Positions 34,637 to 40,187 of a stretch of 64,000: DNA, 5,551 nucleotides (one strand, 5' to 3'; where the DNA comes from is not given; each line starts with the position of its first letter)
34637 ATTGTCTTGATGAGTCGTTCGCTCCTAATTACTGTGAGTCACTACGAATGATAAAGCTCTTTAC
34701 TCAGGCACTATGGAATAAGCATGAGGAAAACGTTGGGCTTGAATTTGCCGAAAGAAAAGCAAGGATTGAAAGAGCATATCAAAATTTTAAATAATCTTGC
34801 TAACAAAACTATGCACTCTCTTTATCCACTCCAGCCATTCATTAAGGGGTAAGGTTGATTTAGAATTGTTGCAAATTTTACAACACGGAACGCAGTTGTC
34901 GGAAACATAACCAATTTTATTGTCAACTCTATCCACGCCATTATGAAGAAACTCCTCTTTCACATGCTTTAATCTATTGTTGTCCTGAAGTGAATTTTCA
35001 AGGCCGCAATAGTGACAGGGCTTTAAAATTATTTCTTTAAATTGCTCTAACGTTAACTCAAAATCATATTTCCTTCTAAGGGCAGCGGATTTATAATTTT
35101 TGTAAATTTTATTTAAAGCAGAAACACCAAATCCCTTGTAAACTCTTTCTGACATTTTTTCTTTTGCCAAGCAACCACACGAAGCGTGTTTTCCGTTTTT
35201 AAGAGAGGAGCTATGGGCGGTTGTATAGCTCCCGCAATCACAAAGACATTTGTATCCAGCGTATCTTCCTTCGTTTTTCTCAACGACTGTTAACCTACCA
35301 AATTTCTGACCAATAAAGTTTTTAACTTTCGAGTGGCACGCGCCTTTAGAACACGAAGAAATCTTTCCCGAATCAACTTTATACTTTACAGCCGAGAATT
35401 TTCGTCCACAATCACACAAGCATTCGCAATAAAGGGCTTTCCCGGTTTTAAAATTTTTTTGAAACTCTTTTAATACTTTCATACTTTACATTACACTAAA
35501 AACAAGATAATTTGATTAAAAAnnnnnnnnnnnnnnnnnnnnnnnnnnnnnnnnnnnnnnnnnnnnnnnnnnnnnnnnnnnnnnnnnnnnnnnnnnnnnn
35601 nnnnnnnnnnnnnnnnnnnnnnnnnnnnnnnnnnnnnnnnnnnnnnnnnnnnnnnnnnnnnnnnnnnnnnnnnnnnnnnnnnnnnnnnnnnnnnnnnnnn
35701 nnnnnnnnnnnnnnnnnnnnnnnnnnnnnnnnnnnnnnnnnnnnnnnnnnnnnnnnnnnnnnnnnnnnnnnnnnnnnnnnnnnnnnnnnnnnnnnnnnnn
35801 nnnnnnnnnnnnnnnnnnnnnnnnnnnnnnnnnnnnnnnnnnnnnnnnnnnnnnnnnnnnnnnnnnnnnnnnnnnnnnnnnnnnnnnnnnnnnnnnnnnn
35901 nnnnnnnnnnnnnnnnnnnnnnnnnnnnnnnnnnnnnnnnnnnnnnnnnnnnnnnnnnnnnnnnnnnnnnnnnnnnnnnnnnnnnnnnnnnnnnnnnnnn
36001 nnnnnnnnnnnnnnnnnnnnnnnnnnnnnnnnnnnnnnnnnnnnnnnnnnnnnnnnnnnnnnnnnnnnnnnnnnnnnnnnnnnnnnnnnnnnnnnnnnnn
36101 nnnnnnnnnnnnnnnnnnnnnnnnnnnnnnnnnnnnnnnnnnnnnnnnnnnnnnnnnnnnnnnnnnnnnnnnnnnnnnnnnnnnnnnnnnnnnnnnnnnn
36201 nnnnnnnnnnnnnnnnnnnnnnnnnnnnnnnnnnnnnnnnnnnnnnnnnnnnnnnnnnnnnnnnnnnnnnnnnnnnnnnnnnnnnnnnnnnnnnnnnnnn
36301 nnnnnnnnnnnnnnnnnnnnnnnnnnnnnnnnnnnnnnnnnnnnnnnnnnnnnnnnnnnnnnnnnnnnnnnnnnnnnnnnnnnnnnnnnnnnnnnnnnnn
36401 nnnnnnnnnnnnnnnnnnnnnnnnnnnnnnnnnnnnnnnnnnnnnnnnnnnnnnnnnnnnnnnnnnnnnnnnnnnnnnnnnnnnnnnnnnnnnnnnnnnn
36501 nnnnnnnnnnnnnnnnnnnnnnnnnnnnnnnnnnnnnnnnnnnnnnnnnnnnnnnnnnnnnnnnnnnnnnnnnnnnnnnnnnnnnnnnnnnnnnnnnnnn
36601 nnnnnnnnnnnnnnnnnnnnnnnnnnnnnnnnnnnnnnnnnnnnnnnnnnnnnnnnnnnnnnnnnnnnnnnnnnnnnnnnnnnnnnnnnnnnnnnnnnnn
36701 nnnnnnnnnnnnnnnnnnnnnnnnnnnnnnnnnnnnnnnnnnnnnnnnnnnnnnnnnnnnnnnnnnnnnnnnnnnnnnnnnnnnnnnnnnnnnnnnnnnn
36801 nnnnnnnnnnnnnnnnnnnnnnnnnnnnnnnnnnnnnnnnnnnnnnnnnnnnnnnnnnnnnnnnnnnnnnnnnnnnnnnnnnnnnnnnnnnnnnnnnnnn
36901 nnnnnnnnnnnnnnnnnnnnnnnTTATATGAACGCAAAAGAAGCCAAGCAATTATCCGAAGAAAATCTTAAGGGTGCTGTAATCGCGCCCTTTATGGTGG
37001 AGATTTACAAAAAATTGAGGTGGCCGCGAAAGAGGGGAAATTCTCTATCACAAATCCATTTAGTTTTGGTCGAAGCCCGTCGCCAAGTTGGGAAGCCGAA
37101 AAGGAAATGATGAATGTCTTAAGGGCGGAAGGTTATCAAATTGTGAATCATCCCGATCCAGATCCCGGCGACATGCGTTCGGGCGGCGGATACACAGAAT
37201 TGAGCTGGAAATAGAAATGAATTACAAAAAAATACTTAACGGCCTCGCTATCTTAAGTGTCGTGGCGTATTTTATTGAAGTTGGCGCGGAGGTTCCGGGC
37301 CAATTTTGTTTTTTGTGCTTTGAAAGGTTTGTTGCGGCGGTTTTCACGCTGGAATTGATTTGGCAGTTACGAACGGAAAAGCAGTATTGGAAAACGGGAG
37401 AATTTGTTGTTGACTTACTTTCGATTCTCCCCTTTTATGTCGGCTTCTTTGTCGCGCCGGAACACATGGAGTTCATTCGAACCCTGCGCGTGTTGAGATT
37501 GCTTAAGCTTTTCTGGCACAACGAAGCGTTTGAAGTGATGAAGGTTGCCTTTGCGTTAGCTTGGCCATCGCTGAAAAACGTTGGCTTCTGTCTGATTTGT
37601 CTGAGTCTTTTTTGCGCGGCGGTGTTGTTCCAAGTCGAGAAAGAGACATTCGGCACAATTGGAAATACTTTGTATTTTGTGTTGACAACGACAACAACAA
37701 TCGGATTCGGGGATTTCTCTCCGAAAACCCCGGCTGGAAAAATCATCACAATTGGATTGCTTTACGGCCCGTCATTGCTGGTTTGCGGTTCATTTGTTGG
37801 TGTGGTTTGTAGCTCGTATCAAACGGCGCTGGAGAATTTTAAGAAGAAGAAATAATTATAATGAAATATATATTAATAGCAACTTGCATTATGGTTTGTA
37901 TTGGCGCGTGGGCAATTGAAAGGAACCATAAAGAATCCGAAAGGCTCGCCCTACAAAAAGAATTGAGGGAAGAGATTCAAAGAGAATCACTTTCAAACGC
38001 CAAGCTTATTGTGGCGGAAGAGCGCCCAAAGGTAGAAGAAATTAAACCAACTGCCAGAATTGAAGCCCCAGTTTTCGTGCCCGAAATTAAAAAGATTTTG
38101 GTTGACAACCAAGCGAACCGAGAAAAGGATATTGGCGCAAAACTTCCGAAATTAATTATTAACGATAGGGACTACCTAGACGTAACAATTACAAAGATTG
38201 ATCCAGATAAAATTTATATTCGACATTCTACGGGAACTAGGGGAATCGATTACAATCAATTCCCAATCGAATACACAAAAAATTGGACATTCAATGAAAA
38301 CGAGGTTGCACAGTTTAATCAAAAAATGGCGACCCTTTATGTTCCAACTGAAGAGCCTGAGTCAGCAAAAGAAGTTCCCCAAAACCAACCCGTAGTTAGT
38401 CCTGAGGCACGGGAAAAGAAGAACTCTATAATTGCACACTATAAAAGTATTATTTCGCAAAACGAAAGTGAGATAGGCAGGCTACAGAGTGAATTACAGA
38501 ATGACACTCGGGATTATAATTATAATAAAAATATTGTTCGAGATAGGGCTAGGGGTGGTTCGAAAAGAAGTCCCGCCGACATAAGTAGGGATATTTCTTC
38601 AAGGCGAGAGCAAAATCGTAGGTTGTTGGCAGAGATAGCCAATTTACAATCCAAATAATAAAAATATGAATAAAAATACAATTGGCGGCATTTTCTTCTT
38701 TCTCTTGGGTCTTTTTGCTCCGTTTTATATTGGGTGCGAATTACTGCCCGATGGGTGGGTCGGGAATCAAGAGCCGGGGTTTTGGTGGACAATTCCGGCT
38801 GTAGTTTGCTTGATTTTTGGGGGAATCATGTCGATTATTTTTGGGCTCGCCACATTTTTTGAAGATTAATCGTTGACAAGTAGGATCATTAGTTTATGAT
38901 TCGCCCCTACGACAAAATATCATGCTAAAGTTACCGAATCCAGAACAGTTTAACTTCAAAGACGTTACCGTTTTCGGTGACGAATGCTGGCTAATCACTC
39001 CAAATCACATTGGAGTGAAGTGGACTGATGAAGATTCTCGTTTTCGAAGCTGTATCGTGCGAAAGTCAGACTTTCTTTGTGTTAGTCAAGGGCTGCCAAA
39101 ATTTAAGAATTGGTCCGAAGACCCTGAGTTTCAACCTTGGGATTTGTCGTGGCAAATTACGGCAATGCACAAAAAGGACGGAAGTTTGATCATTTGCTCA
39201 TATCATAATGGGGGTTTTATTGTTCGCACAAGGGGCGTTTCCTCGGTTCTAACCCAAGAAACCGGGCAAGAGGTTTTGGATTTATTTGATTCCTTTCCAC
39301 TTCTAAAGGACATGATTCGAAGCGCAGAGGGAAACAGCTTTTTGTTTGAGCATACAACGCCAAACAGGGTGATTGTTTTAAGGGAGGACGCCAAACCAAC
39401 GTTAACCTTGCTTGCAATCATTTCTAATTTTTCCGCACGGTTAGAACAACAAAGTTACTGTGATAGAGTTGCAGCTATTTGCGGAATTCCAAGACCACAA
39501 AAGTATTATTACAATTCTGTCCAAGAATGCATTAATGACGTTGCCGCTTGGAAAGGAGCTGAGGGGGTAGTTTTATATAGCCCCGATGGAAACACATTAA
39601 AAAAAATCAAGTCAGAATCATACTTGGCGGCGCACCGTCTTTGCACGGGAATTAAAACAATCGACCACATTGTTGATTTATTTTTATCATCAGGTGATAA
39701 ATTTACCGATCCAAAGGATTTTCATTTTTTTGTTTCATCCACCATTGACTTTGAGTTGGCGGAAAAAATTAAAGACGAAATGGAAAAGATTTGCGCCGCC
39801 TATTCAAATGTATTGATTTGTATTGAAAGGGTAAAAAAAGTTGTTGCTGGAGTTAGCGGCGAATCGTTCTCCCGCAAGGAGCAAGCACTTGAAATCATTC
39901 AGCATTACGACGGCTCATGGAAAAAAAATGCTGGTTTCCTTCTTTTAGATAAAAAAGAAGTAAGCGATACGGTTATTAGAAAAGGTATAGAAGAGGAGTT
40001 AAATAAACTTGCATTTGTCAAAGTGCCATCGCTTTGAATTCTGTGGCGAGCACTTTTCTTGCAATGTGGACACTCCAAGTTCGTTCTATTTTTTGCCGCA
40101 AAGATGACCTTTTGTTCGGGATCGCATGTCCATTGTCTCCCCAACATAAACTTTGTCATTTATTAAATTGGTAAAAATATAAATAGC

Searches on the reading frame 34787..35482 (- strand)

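Call 12: search_protein_families(library=pfam, proteins=[window:34787-35482:-], max_evalue=0.01)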
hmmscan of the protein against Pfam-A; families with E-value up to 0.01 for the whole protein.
window:34787-35482:- (231 aa): 0 families

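Call 84: search_protein_families(library=phrogs, proteins=[window:34787-35482:-], max_evalue=0.01)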
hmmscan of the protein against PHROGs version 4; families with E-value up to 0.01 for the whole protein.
window:34787-35482:- (231 aa): 12 families
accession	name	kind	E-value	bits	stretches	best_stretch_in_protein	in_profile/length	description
phrog_1035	-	DNA, RNA and nucleotide metabolism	3.9e-19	70.6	1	48-225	33-227/271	endonuclease VII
phrog_374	-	DNA, RNA and nucleotide metabolism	2.5e-15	57.3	1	7-130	146-294/617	HNH endonuclease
phrog_3322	-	DNA, RNA and nucleotide metabolism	3.4e-14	54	1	85-224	10-149/162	endonuclease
phrog_3118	-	DNA, RNA and nucleotide metabolism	4.3e-14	53.6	1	123-210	14-98/287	HNH endonuclease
phrog_1400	-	moron, auxiliary metabolic gene and host takeover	7e-09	36.9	1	125-224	11-102/251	Srd anti-sigma factor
phrog_4592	-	moron, auxiliary metabolic gene and host takeover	8.6e-07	30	1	124-211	61-137/170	decoy of host sigma70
phrog_18493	-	unknown function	1.8e-06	29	1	51-105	55-109/136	-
phrog_22195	-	unknown function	1.6e-05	25.7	1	52-113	6-66/148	-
phrog_2118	-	DNA, RNA and nucleotide metabolism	3.5e-05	24.5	1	156-222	179-235/301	HNH endonuclease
phrog_2214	-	DNA, RNA and nucleotide metabolism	7.4e-05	23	1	146-219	186-247/429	HNH endonuclease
phrog_30232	-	unknown function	0.0024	19.7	1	156-229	4-76/78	-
phrog_9443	-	DNA, RNA and nucleotide metabolism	0.0051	17.6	0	133-208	78-142/170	HNH endonuclease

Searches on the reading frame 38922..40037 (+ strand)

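Call 12: search_protein_families(library=pfam, proteins=[window:38922-40037:+], max_evalue=0.01)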
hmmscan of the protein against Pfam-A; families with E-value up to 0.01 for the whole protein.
window:38922-40037:+ (371 aa): 0 families

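Call 84: search_protein_families(library=phrogs, proteins=[window:38922-40037:+], max_evalue=0.01)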
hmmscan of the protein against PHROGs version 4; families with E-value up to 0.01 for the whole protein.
window:38922-40037:+ (371 aa): 1 family
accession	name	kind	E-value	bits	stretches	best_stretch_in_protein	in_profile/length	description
phrog_562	-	tail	1.3e-27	97.7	1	34-359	50-363/377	RNA ligase and tail fiber protein attachment catalyst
